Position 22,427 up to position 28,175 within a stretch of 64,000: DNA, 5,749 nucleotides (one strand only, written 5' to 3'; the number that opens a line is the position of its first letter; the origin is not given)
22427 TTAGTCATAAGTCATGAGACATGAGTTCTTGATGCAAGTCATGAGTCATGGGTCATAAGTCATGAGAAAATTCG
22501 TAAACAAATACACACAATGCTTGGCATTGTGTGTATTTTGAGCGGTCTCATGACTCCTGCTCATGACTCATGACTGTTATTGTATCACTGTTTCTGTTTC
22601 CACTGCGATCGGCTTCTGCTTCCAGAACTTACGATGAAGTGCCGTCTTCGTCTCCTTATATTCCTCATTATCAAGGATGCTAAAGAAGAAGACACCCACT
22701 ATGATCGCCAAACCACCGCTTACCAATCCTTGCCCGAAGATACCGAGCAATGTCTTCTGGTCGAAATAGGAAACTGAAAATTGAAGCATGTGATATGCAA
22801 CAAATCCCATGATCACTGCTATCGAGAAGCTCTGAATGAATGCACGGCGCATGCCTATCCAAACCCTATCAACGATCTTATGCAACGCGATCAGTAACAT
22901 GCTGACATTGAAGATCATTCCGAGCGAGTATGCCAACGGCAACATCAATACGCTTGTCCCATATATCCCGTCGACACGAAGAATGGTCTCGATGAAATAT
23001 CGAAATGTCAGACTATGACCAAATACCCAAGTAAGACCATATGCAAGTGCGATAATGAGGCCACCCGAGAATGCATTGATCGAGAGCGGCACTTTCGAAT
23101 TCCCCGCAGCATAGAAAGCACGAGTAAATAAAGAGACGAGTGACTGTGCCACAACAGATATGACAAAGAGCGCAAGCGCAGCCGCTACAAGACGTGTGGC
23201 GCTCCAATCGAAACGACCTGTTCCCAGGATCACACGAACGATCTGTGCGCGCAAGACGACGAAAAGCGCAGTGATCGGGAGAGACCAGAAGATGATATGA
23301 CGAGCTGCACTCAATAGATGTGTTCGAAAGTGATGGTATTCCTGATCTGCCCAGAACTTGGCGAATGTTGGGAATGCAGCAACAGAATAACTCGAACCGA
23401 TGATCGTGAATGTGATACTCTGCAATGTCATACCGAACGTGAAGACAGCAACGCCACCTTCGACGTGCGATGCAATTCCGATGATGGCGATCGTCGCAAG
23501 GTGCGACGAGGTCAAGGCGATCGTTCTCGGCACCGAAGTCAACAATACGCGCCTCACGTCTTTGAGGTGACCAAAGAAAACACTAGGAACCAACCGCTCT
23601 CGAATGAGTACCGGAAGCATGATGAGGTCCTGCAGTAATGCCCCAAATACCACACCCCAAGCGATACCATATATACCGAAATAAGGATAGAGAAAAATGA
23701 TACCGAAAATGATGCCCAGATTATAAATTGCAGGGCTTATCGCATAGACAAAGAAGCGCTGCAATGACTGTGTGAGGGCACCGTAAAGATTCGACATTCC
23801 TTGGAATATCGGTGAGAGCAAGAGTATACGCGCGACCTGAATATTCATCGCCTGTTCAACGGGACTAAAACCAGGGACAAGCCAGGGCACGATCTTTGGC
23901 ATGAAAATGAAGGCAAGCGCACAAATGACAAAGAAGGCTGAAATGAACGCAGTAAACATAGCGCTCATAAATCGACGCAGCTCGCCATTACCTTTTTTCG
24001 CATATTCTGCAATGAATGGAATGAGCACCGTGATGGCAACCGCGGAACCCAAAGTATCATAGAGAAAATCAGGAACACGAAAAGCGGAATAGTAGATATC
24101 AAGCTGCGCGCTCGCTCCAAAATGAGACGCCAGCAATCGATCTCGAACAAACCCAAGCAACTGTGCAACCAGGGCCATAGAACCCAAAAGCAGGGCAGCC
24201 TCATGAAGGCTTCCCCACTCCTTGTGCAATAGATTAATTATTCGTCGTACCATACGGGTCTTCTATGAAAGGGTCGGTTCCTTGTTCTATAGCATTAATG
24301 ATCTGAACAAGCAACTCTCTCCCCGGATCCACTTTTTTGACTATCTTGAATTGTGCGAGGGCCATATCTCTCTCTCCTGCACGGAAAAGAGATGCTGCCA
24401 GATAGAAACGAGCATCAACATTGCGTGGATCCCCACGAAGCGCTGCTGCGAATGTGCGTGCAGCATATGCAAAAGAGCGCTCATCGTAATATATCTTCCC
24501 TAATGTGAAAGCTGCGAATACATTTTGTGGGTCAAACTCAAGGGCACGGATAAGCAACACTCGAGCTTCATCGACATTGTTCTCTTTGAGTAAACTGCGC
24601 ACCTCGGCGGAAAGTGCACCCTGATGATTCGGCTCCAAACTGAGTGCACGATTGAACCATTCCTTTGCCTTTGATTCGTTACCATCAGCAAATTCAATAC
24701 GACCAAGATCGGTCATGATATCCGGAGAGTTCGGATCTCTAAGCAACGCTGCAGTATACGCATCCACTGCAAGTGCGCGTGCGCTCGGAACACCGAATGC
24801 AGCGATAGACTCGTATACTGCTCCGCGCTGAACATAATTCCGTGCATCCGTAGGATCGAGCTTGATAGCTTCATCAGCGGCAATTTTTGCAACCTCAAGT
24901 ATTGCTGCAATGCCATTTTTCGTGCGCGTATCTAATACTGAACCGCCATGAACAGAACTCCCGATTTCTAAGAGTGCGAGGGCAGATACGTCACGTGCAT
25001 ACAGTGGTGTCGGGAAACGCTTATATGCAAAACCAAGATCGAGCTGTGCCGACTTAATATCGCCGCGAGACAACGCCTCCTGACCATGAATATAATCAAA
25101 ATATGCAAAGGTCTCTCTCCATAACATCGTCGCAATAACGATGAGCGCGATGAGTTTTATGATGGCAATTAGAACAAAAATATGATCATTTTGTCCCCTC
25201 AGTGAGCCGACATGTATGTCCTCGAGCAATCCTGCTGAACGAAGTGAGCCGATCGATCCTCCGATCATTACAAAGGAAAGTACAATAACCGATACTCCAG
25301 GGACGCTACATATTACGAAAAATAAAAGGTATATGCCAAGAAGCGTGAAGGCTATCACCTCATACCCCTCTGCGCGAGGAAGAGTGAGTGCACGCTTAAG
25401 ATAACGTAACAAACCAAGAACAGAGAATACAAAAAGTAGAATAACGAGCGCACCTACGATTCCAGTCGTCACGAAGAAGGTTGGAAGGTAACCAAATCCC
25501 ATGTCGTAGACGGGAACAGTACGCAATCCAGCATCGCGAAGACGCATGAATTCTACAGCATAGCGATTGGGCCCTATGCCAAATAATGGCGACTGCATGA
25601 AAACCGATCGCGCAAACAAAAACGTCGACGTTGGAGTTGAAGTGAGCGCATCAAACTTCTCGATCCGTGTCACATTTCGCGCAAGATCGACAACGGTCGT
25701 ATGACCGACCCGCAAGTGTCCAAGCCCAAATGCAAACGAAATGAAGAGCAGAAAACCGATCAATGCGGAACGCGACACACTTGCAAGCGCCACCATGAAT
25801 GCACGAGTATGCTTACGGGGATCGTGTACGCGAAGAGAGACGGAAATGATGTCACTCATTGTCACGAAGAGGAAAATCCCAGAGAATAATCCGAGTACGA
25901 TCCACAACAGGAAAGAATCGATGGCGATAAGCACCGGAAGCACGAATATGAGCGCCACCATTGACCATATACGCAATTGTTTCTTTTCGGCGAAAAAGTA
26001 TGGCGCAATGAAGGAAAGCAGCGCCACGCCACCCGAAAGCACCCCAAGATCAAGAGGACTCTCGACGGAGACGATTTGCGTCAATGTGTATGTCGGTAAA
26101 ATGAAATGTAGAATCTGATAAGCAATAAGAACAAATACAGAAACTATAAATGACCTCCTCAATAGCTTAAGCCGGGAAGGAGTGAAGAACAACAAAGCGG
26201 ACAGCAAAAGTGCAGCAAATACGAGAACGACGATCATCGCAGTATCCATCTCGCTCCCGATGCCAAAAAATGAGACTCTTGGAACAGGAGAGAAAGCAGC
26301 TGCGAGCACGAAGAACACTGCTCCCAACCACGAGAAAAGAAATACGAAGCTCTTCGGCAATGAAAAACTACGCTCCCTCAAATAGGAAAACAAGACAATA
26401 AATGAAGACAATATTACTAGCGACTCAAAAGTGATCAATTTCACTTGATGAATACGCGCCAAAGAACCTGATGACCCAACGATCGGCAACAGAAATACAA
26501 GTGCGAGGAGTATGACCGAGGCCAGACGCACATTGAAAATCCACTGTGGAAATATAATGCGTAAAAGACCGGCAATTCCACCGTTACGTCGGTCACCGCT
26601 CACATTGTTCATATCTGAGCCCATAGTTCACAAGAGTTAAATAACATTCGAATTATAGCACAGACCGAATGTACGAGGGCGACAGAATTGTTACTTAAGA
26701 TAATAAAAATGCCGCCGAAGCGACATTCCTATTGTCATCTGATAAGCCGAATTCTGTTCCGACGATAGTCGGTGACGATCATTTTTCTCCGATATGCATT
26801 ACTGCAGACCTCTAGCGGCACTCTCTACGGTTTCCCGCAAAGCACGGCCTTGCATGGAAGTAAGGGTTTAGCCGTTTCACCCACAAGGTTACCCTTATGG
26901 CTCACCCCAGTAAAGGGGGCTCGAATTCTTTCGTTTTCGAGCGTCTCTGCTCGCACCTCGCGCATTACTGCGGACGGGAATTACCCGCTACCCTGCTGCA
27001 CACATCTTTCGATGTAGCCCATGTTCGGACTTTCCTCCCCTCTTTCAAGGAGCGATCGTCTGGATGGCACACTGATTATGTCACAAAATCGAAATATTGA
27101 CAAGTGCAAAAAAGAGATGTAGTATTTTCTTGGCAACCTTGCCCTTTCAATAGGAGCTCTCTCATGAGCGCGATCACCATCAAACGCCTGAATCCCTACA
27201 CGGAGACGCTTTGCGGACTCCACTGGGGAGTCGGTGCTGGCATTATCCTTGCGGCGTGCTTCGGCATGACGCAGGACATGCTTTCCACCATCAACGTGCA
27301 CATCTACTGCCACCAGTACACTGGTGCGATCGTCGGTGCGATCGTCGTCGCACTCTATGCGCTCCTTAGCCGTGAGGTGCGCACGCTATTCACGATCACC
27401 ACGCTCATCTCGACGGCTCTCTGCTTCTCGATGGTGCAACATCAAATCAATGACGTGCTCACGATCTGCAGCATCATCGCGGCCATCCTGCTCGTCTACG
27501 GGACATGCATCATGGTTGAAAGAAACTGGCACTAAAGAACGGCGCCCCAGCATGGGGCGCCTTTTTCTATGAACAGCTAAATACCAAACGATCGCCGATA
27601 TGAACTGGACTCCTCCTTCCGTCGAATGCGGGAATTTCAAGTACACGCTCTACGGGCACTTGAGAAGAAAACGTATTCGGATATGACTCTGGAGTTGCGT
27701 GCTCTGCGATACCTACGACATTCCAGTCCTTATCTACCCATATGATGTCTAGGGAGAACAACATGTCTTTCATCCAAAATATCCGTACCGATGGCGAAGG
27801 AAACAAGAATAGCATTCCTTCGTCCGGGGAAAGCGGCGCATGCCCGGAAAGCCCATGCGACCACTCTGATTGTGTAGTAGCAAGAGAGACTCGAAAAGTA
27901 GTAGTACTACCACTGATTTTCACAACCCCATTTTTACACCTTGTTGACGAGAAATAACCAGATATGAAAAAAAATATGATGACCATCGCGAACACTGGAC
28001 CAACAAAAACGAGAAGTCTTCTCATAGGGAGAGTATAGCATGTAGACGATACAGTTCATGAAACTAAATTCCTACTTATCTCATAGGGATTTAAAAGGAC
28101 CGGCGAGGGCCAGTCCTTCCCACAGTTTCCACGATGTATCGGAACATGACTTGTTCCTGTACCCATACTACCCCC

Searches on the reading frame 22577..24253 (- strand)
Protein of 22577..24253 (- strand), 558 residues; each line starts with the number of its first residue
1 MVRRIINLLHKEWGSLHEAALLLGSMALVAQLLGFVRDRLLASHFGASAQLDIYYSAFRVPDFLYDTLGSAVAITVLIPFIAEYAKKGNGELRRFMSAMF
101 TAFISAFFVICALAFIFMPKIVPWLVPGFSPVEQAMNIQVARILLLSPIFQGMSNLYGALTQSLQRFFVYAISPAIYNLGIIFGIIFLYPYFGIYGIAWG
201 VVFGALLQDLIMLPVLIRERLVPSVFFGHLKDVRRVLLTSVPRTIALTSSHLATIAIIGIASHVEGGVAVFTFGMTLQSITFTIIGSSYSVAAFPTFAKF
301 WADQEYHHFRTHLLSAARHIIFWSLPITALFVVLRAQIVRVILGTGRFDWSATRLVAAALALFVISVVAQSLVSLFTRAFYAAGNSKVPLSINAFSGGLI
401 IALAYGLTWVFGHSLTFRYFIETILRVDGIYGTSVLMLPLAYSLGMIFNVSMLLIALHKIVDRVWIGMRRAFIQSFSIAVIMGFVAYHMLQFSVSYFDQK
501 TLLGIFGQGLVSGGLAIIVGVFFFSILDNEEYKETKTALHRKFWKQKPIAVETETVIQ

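Call 12: search_protein_families(library=pfam, proteins=[window:22577-24253:-], max_evalue=0.001)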
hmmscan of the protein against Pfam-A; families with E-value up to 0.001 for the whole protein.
window:22577-24253:- (558 aa): 2 families
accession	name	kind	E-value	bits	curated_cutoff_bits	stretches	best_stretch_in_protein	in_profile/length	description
PF03023.19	MurJ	-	1.1e-58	199.4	27.4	1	41-497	1-440/451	Lipid II flippase MurJ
PF01943.22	Polysacc_synt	-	1.8e-06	28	28.2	1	77-301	60-274/274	Polysaccharide biosynthesis protein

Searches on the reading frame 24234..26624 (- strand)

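Call 13: search_protein_families(library=pfam, proteins=[window:24234-26624:-], max_evalue=0.001)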
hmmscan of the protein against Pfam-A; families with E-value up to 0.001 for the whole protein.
window:24234-26624:- (796 aa): 13 families
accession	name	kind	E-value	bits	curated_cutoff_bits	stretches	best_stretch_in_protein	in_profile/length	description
PF13431.12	TPR_17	-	1.3e-15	56.7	24.4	0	622-654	1-33/34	Tetratricopeptide repeat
PF14559.12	TPR_19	-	9.6e-15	55.1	25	2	619-667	10-58/68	Tetratricopeptide repeat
PF07719.23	TPR_2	-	4.3e-14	51.8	27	0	637-667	4-34/34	Tetratricopeptide repeat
PF13432.12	TPR_16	-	1.5e-12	48.2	32.7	2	707-760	2-55/65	Tetratricopeptide repeat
PF13414.12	TPR_11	-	3.1e-12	46.4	26.8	0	678-713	4-39/42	TPR repeat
PF00515.34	TPR_1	-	7.7e-09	35.5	27.8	0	639-667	6-34/34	Tetratricopeptide repeat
PF13428.12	TPR_14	-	4.7e-08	33.4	23.5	0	636-671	3-38/44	Tetratricopeptide repeat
PF23914.1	TPR_CcmH_CycH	-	7.1e-08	32.9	42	1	637-728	53-147/158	Cytochrome c-type biogenesis protein H TPR domain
PF13181.12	TPR_8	-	2.4e-06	27.7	25.7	0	636-667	3-34/34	Tetratricopeptide repeat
PF13371.12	TPR_9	-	2e-05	24.9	35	0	619-679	14-72/73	Tetratricopeptide repeat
PF12895.13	ANAPC3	-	3.8e-05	24.3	27.2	0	682-757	3-77/82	Anaphase-promoting complex, cyclosome, subunit 3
PF24575.1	TPR_Slam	-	6e-05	23.9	35.2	0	672-759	16-104/104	Surface lipoprotein assembly modifier, N-terminal TPR repeats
PF14561.12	TPR_20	-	0.00082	20.1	25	0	723-780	9-72/90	Tetratricopeptide repeat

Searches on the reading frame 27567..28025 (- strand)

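Call 13: search_protein_families(library=pfam, proteins=[window:27567-28025:-], max_evalue=0.001)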
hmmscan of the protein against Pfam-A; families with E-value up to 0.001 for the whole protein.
window:27567-28025:- (152 aa): 1 family
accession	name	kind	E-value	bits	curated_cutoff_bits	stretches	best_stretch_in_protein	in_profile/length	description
PF02643.20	DUF192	-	3.1e-23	82.2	27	1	44-148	1-95/96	Uncharacterized ACR, COG1430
